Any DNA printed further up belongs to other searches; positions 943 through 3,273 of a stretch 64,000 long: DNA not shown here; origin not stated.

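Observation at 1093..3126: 677-aa acidic protein with three tandem DnaA domain-IV-like DNA-binding repeats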

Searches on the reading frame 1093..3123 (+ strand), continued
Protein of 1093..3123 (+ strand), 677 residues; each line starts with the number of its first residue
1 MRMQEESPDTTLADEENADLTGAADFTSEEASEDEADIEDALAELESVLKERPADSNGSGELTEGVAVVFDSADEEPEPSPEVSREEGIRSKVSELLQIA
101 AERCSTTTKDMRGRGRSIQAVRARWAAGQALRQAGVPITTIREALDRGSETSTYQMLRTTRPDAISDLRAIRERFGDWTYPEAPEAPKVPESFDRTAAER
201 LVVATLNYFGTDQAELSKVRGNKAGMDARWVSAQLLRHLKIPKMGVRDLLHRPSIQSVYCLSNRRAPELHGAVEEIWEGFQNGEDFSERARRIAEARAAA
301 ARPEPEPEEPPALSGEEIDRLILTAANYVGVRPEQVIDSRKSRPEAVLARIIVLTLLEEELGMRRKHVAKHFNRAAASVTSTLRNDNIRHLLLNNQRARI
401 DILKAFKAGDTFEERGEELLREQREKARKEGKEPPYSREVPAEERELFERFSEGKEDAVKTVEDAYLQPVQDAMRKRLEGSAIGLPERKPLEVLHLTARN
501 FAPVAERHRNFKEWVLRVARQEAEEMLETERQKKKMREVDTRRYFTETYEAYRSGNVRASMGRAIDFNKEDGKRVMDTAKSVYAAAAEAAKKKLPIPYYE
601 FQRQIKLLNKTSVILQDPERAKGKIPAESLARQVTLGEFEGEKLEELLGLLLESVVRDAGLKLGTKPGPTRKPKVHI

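Call 48: find_encoding_contigs(protein=P0007, flank=10000, max_places=3)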
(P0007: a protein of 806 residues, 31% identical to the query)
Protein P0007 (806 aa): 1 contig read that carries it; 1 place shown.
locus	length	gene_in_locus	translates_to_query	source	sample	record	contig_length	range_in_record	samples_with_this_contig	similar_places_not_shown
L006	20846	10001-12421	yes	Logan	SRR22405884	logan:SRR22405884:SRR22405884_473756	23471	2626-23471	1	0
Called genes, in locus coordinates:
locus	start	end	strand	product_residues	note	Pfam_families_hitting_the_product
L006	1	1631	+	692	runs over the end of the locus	PF10131:PTPS_related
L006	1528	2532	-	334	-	PF00814:TsaD, PF22521:HypF_C_2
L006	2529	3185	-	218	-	PF00300:His_Phos_1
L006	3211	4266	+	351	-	PF02388:FemAB, PF13480:Acetyltransf_6, PF02388:FemAB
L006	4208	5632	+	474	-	PF08245:Mur_ligase_M, PF02875:Mur_ligase_C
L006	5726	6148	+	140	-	-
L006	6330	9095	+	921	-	PF02739:5_3_exonuc_N, PF01367:5_3_exonuc, PF01612:DNA_pol_A_exo1, PF22619:DNA_polI_exo1 (weak), PF00476:DNA_pol_A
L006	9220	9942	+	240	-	-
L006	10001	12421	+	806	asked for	PF08299:Bac_DnaA_C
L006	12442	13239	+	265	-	PF13263:PHP_C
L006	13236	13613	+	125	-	-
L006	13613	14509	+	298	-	PF01149:Fapy_DNA_glyco, PF06831:H2TH, PF06827:zf-FPG_IleRS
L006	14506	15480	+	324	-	PF06144:DNA_pol3_delta, PF21694:DNA_pol3_delta_C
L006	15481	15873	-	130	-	PF01649:Ribosomal_S20p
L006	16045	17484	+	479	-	PF01368:DHH, PF02272:DHHA1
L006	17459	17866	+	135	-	-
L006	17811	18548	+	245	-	PF01509:TruB_N, PF16198:TruB_C_2 (faint)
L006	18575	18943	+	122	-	-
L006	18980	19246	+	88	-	PF00312:Ribosomal_S15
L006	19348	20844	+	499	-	?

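Call 49: find_encoding_contigs(protein=P0006, flank=10000, max_places=3)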
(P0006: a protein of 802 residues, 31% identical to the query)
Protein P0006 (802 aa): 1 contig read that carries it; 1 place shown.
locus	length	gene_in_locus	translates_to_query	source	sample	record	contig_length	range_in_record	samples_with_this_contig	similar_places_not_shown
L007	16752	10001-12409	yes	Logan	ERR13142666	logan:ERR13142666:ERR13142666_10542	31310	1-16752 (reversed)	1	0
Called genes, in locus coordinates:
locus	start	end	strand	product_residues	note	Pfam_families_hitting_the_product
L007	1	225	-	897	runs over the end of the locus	PF00133:tRNA-synt_1, PF09334:tRNA-synt_1g, PF00133:tRNA-synt_1, PF08264:Anticodon_1, PF10458:Val_tRNA-synt_C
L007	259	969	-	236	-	-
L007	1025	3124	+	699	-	PF10131:PTPS_related (faint)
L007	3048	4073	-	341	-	PF00814:TsaD, PF22521:HypF_C_2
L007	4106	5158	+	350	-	PF02388:FemAB, PF13480:Acetyltransf_6, PF02388:FemAB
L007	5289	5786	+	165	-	-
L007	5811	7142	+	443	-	PF08245:Mur_ligase_M, PF02875:Mur_ligase_C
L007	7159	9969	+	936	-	PF02739:5_3_exonuc_N, PF01367:5_3_exonuc, PF01612:DNA_pol_A_exo1, PF22619:DNA_polI_exo1 (weak), PF00476:DNA_pol_A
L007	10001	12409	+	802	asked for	PF08299:Bac_DnaA_C (faint), PF08281:Sigma70_r4_2 (faint)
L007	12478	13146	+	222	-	-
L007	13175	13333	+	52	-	-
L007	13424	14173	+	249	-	PF13263:PHP_C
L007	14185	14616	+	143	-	-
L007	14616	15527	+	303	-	PF01149:Fapy_DNA_glyco, PF06831:H2TH, PF06827:zf-FPG_IleRS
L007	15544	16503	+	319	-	PF06144:DNA_pol3_delta, PF21694:DNA_pol3_delta_C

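Call 62: find_encoding_contigs(protein=P0004, flank=8000, max_places=3)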
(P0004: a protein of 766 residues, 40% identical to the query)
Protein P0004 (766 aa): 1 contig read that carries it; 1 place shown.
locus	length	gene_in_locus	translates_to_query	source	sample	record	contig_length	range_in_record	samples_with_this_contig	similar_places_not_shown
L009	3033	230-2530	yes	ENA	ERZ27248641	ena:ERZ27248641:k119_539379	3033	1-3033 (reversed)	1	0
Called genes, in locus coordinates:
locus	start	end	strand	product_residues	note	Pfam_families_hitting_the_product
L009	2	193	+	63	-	?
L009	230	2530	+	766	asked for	PF08299:Bac_DnaA_C (faint), PF08281:Sigma70_r4_2 (weak)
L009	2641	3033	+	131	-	?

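Call 63: find_encoding_contigs(protein=P0005, flank=8000, max_places=3)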
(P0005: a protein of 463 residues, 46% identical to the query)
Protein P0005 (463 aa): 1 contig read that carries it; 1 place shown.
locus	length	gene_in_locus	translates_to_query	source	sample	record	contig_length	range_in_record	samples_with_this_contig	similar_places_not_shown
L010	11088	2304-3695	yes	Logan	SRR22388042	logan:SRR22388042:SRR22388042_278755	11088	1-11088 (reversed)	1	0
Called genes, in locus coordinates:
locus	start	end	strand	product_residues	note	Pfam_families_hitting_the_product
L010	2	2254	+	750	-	?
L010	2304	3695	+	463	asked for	-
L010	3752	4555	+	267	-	PF13263:PHP_C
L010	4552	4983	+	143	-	-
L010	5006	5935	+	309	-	PF01149:Fapy_DNA_glyco, PF06831:H2TH, PF06827:zf-FPG_IleRS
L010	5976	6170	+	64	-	-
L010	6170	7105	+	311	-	PF21694:DNA_pol3_delta_C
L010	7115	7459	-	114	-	PF01649:Ribosomal_S20p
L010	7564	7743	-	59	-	-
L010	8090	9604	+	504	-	PF01368:DHH, PF02272:DHHA1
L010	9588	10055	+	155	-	-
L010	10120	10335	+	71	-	-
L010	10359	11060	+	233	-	PF01509:TruB_N, PF16198:TruB_C_2 (weak)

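Call 64: predict_structure(alignment_id=A1)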
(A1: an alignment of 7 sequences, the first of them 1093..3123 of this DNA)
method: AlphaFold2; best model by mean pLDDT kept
length: 677 residues; sequences in the alignment: 7
mean_pLDDT: 74.7   pTM: 0.35
mean pLDDT of the five models: 74.7, 74.3, 71.2, 70.4, 70.2
residues with pLDDT >= 90: 148; 70-90: 338; 50-70: 65; < 50: 126
segments of 3 or more residues with pLDDT < 50: 1-7, 9-42, 47-82, 148-161, 184-191, 301-310, 665-677
pLDDT, mean of each block of 10 residues (from residue 1): 36 31 30 42 48 35 35 38 66 89 87 74 84 76 64 47 70 80 45 77 92 81 86 89 85 77 82 91 87 74 43 80 93 85 87 91 83 82 82 87 91 87 72 55 85 89 93 91 87 91 73 90 88 85 88 66 69 92 91 86 90 80 69 84 93 88 52 33
secondary structure, 60 per line:
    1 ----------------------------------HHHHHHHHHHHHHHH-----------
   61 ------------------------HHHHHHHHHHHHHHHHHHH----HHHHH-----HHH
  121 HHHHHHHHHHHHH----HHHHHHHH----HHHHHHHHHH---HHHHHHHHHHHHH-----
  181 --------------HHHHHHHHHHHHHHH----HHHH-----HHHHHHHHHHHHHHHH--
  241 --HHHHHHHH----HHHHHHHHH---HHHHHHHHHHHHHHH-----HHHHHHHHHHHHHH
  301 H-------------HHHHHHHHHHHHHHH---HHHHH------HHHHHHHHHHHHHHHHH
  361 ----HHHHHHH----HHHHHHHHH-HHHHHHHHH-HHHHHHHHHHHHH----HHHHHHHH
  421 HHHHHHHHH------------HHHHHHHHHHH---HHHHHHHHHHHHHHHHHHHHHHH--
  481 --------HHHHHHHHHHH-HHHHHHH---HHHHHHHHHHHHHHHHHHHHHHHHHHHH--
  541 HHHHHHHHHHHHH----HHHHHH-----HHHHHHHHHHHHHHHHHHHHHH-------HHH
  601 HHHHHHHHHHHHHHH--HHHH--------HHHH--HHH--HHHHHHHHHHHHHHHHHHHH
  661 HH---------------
elements in order (helices of 4 or more, strands of 3 or more residues): H35-49 H85-103 H108-112 H118-133 H138-145 H150-159 H163-175 H195-209 H214-217 H223-238 H243-250 H255-263 H267-281 H287-301 H315-329 H333-337 H344-360 H365-371 H376-384 H386-394 H396-408 H413-429 H442-452 H456-478 H489-499 H501-507 H511-538 H541-553 H558-563 H569-590 H598-615 H618-621 H630-633 H641-662

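Call 66: fold_search(model_id=the predicted structure, library=pdb)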
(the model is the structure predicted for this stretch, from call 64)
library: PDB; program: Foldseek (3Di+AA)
matches with E <= 10: 89; with E <= 0.001: 0
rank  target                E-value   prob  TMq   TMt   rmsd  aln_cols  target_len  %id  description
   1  1l8q                  2.7e-01  0.95  0.11  0.20  12.7       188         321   15  CRYSTAL STRUCTURE OF DNA REPLICATION INITIATION FACTOR (released 2002-09-25)
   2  1j1v_A                2.8e-01  1.00  0.12  0.71   2.9        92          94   20  Crystal structure of DnaA domainIV complexed with DnaAbox DNA (released 2003-04-22)
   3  3pvp_B                3.0e-01  1.00  0.12  0.68   3.3        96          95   16  Structure of Mycobacterium tuberculosis DnaA-DBD in complex with box2 DNA (released 2011-05-25)
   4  3pvp_A                6.3e-01  1.00  0.11  0.62   6.2        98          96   19  Structure of Mycobacterium tuberculosis DnaA-DBD in complex with box2 DNA (released 2011-05-25)
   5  8btg_A                7.4e-01  0.85  0.12  0.23  14.6       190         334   17  Cryo-EM structure of the bacterial replication origin opening basal unwinding system (released 2024-02-14)
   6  9uma_F                8.0e-01  0.10  0.08  0.13  24.3       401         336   14  CryoEM structure of T.thermophilus transcription initiation complex bound to Gp4A-C, -1 dA in the template DNA strand (released 2025-10-22)
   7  2map_MODEL_1_A        9.4e-01  0.99  0.10  0.53   5.8        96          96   17  Solution structure of the complex formed by the region 2 of E. coli sigmaE and its cognate -10 promoter elemen (released 2014-02-19)
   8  9ujp_F                9.8e-01  0.09  0.08  0.13  23.7       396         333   14  CryoEM structure of the T.thermophilus transcription initiation complex in the presence of Up4A (released 2025-10-22)
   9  8btg_B                1.0e+00  0.80  0.12  0.23  14.4       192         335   16  Cryo-EM structure of the bacterial replication origin opening basal unwinding system (released 2024-02-14)
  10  9uko_F                1.3e+00  0.10  0.09  0.15  22.2       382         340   14  CryoEM structure of the T.thermophilus transcription initiation complex bound to Ap4A-C, -1 dA in the template DNA str (released 2025-10-22)
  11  9ukt_F                1.3e+00  0.08  0.07  0.12  24.3       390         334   14  CryoEM structure of the T.thermophilus transcription initiation complex bound to Gp4A-C-U and CTP, -1 dC in the templa (released 2025-10-22)
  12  3r8f_A                1.4e+00  0.80  0.12  0.24  14.5       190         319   16  Replication initiator DnaA bound to AMPPCP and single-stranded DNA (released 2011-09-28)
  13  5ccz                  1.4e+00  0.21  0.08  0.08  13.6       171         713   21  Crystal structure of Mycobacterium tuberculosis malate synthase in complex with 3-(4-fluorophenyl)-4-methyl-1H-pyrazol-5 (released 2016-08-10)
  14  7nvu_M                1.5e+00  0.15  0.08  0.14  17.0       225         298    7  RNA polymerase II core pre-initiation complex with open promoter DNA (released 2021-05-05)
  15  9ujl_F                1.5e+00  0.08  0.08  0.13  22.3       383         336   14  CryoEM structure of the T.thermophilus transcription initiation complex in the presence of Ap4A (released 2025-10-22)
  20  5or5_MODEL_1_A        2.0e+00  0.94  0.11  0.57   5.6        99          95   16  NMR structure of the complex formed by an engineered region 2 of sigmaE in complex with GTAAAA (released 2018-06-27)
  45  4lup_C                5.0e+00  0.75  0.10  0.52   4.5        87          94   18  Crystal structure of the complex formed by region of E. coli sigmaE bound to its -10 element non template strand (released 2014-02-19)
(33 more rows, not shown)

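Call 78: search_protein_families(library=pfam, proteins=[L007:12478-13143:+, L006:9220-9939:+, L007:13001-13330:+], max_evalue=1)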
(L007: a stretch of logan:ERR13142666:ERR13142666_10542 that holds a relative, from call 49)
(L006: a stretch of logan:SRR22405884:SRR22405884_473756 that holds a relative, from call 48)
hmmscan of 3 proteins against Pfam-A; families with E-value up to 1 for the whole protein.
L007:12478-13143:+ (222 aa): 6 families
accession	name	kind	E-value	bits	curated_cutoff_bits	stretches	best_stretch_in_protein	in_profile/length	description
PF01047.28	MarR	-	0.00084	19.6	24.6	1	54-85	4-35/59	MarR family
PF13384.12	HTH_23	-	0.0065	16.7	24.6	0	171-200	13-41/50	Homeodomain-like domain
PF13412.12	HTH_24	-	0.0093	16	21.9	0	55-83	5-33/48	Winged helix-turn-helix DNA-binding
PF13404.12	HTH_AsnC-type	-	0.019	15.2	27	0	57-83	7-33/42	AsnC-type helix-turn-helix domain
PF13618.11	Gluconate_2-dh3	-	0.091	13.5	23.4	1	27-68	47-88/135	Gluconate 2-dehydrogenase subunit 3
PF25099.1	GOLD_PATL1_C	-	0.22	11.8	34.5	1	19-59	7-47/85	Patellin-1-like, C-terminal GOLD domain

L006:9220-9939:+ (240 aa): 1 family
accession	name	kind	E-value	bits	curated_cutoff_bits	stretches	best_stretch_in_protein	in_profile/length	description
PF21813.2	DUF6882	-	0.074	13.3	23.9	1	72-127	92-141/142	Family of unknown function (DUF6882)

L007:13001-13330:+ (110 aa): 0 families

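Call 103: search_protein_families(library=padloc, proteins=[window:1093-3123:+, L007:12478-13143:+], max_evalue=1)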
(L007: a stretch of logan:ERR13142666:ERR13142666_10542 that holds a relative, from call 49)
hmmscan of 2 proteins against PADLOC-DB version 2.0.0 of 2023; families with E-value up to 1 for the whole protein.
window:1093-3123:+ (677 aa): 1 family
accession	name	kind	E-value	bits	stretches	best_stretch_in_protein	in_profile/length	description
PDLC04108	PD-T7-3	-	0.043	11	1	528-560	5-37/432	-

L007:12478-13143:+ (222 aa): 1 family
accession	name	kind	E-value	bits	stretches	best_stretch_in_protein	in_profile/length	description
PDLC01434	CasR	-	0.042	11.7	0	53-84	128-158/191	"CAS-I,CAS-II,CAS-III,CAS-IV,CAS-V,CAS-VI; associated_signaling"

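Call 104: search_dna_similar(query=window:1093-3123:+, collection=phages, mode=protein, max_evalue=0.001, max_rows=15)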
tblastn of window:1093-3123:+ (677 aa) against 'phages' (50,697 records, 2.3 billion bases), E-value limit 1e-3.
No match.

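Call 105: search_dna_similar(query=window:1093-3123:+, collection=plasmids, mode=protein, max_evalue=0.001, max_rows=10)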
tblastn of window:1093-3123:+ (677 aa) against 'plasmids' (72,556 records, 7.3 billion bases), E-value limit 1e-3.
No match.

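Call 111: fold_search(model_id=the predicted structure, library=viral)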
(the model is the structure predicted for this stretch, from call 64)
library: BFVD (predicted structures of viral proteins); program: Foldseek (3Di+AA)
matches with E <= 10: 299; with E <= 0.001: 0
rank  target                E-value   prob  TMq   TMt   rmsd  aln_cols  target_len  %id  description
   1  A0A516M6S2            2.1e-02  1.00  0.13  0.48   2.8        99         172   24  (no name in the UniProt tables at hand)
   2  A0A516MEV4            3.4e-02  1.00  0.12  0.60   8.9       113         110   25  (no name in the UniProt tables at hand)
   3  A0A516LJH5            3.5e-02  1.00  0.13  0.49  14.4       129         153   23  (no name in the UniProt tables at hand)
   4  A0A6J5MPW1            6.2e-02  1.00  0.12  0.46  20.0       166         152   10  Chromosomal replication initiator, DnaA C-terminal [uncultured Caudovirales phage]
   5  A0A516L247            8.2e-02  1.00  0.11  0.45   9.4       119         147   18  (no name in the UniProt tables at hand)
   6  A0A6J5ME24            8.8e-02  1.00  0.11  0.62  10.5       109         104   16  Chromosomal replication initiator, DnaA C-terminal [uncultured Caudovirales phage]
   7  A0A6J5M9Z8            9.2e-02  1.00  0.13  0.56   2.4       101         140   20  Chromosomal replication initiator, DnaA C-terminal [uncultured Caudovirales phage]
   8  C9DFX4                1.1e-01  0.96  0.08  0.12  20.0       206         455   11  RIIB [Delftia phage PhiW-14]
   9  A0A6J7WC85            1.2e-01  1.00  0.11  0.54   6.0       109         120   19  Chromosomal replication initiator, DnaA C-terminal [uncultured Caudovirales phage]
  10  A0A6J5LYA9            1.2e-01  1.00  0.10  0.37  14.2       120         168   18  Chromosomal replication initiator, DnaA C-terminal [uncultured Caudovirales phage]
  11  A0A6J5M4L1            1.2e-01  1.00  0.12  0.49   9.8       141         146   18  Chromosomal replication initiator, DnaA C-terminal [uncultured Caudovirales phage]
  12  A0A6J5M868            1.4e-01  1.00  0.12  0.57   7.9       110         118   21  Chromosomal replication initiator, DnaA C-terminal [uncultured Caudovirales phage]
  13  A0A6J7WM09            1.8e-01  1.00  0.12  0.55   7.0       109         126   15  Chromosomal replication initiator, DnaA C-terminal [uncultured Caudovirales phage]
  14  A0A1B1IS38            1.9e-01  1.00  0.12  0.52   8.2       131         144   17  (no name in the UniProt tables at hand)
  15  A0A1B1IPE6            1.9e-01  1.00  0.13  0.59   7.8       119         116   17  (no name in the UniProt tables at hand)
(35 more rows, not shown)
